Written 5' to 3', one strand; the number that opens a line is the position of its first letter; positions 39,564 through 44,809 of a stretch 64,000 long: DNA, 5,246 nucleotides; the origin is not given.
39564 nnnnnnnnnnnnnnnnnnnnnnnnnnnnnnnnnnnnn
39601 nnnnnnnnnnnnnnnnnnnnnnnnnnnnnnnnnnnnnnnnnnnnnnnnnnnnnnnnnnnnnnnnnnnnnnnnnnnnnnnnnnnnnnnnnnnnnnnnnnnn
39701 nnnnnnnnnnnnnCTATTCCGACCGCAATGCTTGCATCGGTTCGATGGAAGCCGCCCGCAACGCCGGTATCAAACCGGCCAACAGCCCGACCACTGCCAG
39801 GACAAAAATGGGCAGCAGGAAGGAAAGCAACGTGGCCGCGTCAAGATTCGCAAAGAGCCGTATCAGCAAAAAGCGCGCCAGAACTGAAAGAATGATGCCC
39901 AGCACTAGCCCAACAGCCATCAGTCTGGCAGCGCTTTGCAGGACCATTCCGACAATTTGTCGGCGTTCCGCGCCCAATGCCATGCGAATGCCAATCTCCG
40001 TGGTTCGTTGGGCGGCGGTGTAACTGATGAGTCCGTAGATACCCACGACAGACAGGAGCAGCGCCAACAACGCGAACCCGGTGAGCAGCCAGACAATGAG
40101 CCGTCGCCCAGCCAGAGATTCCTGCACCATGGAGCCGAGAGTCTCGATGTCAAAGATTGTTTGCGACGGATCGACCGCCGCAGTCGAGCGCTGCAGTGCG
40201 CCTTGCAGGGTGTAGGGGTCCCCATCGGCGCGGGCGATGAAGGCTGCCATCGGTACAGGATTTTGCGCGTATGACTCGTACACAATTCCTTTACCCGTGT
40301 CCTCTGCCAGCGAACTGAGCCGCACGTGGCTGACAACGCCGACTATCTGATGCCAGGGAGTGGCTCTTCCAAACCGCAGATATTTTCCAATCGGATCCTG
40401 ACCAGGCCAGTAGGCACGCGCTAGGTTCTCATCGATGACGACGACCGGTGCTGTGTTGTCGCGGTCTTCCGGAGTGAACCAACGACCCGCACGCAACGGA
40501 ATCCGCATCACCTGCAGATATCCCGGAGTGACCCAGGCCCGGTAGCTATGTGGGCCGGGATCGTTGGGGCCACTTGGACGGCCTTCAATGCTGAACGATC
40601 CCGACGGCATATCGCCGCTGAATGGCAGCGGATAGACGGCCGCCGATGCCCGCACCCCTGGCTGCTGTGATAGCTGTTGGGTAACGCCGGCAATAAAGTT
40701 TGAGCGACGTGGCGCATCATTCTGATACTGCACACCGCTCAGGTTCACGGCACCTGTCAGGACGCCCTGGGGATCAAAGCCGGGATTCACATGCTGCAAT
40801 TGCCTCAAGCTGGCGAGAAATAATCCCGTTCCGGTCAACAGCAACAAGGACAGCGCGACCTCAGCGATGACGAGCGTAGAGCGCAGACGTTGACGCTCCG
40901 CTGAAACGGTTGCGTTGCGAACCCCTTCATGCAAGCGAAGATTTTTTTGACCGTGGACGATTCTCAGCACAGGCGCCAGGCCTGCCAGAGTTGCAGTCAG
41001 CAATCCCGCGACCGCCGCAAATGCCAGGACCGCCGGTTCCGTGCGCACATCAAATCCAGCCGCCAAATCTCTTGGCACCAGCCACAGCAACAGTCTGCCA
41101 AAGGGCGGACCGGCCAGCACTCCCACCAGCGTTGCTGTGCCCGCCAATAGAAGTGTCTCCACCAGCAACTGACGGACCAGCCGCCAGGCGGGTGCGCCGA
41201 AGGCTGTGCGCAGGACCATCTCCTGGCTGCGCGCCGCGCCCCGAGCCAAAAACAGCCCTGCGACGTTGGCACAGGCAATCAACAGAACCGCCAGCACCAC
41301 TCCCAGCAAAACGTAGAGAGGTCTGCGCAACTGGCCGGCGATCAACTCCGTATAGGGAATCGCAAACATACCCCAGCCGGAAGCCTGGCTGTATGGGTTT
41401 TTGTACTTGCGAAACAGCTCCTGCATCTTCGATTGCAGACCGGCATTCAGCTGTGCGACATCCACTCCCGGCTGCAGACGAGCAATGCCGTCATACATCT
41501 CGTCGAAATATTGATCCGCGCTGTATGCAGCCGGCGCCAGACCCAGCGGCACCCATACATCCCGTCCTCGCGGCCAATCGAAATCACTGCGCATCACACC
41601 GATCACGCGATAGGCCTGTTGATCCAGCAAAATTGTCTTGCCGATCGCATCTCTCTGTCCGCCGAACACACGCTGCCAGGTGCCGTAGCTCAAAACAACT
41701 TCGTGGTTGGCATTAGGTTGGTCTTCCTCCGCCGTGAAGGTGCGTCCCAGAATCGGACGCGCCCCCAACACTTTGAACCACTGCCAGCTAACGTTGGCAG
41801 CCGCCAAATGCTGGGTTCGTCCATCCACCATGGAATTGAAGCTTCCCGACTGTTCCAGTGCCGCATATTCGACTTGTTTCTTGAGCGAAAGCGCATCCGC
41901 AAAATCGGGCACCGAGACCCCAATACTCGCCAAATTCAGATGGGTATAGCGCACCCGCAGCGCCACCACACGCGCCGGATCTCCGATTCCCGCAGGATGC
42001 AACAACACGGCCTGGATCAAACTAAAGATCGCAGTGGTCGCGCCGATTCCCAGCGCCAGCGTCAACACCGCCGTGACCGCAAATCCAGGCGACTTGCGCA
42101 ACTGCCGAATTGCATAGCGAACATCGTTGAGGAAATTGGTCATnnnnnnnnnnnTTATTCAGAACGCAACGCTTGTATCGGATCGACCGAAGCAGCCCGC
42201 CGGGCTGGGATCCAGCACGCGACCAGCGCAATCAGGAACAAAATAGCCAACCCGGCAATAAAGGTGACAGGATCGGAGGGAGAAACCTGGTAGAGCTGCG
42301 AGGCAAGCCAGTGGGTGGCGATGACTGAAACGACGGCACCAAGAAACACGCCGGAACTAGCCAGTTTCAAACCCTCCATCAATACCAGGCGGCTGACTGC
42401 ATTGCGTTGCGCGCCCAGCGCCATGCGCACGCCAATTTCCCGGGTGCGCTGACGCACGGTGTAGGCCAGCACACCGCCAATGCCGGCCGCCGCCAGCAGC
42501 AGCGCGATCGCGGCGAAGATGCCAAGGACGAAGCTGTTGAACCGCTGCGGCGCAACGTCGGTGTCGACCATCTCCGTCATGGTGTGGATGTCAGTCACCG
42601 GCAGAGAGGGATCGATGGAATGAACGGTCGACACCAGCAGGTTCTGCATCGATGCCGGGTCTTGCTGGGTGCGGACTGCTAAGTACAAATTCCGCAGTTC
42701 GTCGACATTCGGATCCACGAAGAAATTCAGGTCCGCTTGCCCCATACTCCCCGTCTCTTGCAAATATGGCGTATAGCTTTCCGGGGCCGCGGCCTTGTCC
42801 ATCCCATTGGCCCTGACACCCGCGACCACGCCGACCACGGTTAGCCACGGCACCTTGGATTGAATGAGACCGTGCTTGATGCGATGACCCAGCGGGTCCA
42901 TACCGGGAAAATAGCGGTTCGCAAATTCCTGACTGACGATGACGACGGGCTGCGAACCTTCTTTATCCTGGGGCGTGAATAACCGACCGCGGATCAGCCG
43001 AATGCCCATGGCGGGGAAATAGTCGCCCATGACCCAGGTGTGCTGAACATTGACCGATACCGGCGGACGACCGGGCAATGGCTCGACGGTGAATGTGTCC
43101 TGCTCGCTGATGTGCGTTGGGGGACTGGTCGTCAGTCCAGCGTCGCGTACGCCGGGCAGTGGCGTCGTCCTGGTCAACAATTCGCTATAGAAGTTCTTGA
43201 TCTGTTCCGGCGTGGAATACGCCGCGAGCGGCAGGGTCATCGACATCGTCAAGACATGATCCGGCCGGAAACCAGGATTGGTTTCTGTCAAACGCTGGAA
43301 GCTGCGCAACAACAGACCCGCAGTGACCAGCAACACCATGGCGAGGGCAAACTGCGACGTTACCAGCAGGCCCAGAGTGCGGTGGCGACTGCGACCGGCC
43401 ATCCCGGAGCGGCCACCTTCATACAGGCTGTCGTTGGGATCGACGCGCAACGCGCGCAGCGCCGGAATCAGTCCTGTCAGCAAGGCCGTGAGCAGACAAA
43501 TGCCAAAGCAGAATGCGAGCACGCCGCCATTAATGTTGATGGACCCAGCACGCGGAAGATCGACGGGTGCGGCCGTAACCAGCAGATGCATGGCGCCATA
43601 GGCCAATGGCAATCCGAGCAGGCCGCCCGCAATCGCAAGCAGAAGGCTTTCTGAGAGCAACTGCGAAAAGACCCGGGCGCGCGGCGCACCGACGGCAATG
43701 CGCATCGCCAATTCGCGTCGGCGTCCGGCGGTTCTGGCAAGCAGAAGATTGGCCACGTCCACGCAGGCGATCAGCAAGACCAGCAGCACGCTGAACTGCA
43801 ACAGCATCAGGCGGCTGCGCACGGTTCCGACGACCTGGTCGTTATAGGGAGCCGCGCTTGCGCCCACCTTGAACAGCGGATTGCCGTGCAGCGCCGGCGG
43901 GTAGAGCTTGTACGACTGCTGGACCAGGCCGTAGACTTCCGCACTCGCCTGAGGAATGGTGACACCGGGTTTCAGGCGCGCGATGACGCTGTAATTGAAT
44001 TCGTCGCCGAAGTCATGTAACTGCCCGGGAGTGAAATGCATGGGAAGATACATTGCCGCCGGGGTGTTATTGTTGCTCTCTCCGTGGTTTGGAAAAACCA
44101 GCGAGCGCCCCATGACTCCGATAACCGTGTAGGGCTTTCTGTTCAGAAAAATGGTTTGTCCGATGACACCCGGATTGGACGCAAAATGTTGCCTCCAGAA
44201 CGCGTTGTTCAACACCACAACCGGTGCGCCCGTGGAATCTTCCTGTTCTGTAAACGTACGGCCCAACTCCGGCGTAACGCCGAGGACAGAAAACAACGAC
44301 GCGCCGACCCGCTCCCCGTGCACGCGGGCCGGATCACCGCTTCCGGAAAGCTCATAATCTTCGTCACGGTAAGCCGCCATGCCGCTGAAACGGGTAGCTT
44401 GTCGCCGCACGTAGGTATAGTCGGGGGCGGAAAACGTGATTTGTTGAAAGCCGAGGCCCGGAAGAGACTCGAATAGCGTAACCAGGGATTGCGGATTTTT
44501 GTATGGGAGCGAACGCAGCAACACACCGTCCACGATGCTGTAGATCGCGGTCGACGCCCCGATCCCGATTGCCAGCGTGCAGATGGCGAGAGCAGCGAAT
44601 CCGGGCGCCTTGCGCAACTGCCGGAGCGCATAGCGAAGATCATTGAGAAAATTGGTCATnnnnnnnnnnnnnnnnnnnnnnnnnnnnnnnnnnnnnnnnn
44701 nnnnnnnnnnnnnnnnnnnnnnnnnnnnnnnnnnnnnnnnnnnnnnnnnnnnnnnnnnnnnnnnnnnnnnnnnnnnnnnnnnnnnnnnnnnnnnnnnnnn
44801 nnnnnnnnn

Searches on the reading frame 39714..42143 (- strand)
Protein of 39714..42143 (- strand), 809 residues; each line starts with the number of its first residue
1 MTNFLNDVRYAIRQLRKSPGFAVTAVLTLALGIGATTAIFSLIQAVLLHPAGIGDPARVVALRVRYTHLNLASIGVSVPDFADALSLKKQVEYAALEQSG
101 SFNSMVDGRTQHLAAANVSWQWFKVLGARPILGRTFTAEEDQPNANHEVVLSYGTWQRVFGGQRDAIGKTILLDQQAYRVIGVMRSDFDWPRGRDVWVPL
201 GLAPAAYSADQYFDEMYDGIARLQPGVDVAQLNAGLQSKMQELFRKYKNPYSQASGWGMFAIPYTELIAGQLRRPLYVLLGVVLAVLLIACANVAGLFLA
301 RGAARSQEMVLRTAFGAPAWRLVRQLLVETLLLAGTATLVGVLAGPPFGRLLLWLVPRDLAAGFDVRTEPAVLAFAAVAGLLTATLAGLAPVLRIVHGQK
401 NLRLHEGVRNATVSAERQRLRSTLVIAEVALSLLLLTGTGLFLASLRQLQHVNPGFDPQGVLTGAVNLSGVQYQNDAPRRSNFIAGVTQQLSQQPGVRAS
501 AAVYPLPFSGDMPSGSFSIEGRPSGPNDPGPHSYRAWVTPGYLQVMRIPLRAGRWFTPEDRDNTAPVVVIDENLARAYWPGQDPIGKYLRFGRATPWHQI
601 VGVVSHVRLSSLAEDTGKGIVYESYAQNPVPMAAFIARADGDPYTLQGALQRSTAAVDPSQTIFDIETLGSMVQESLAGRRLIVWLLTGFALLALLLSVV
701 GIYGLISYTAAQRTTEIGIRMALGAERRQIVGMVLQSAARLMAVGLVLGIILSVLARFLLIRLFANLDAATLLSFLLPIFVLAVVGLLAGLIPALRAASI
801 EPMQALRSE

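Call 66: search_protein_families(library=ncbifam, proteins=[window:39714-42143:-], max_evalue=1e-20)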
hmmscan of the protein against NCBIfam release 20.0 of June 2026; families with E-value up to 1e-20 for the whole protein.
window:39714-42143:- (809 aa): 2 families
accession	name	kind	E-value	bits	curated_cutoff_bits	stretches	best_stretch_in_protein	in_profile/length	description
TIGR03434.1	ADOP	subfamily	5.4e-250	831.8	622.3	1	5-809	2-803/803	ADOP family duplicated permease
NF007826.0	PRK10535.1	equivalog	2.4e-28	98.8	966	0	681-808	519-647/648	macrolide ABC transporter ATP-binding protein/permease MacB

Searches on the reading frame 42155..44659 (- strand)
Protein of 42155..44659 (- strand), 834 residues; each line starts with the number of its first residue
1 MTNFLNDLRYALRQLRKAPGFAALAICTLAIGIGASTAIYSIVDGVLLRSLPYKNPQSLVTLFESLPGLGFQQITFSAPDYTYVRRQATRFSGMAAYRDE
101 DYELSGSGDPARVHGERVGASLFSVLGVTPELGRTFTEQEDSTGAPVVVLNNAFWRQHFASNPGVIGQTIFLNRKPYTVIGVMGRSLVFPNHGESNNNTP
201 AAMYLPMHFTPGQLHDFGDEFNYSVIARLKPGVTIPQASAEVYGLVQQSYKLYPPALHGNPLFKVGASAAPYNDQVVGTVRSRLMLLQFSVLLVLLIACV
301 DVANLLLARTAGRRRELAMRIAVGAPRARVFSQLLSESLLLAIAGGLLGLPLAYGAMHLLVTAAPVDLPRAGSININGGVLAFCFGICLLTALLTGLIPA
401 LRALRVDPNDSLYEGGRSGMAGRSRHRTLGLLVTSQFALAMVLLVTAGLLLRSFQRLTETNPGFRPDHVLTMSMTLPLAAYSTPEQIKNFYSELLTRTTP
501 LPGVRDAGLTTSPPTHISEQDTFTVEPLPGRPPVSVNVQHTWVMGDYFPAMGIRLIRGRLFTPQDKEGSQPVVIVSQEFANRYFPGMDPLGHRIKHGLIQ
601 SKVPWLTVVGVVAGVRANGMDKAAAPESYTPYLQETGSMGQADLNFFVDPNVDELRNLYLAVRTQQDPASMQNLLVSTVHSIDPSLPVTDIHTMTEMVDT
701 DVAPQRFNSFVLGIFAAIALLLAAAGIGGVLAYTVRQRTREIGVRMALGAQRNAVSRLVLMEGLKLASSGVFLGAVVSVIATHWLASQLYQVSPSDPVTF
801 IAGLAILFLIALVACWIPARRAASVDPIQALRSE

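Call 66: search_protein_families(library=ncbifam, proteins=[window:42155-44659:-], max_evalue=1e-20)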
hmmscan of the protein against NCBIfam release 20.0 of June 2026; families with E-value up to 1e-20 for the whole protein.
window:42155-44659:- (834 aa): 2 families
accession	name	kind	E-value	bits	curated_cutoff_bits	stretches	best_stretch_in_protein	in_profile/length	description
TIGR03434.1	ADOP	subfamily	4e-278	924.8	622.3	1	5-834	2-803/803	ADOP family duplicated permease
NF007826.0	PRK10535.1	equivalog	7e-39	133.6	966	0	117-412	371-645/648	macrolide ABC transporter ATP-binding protein/permease MacB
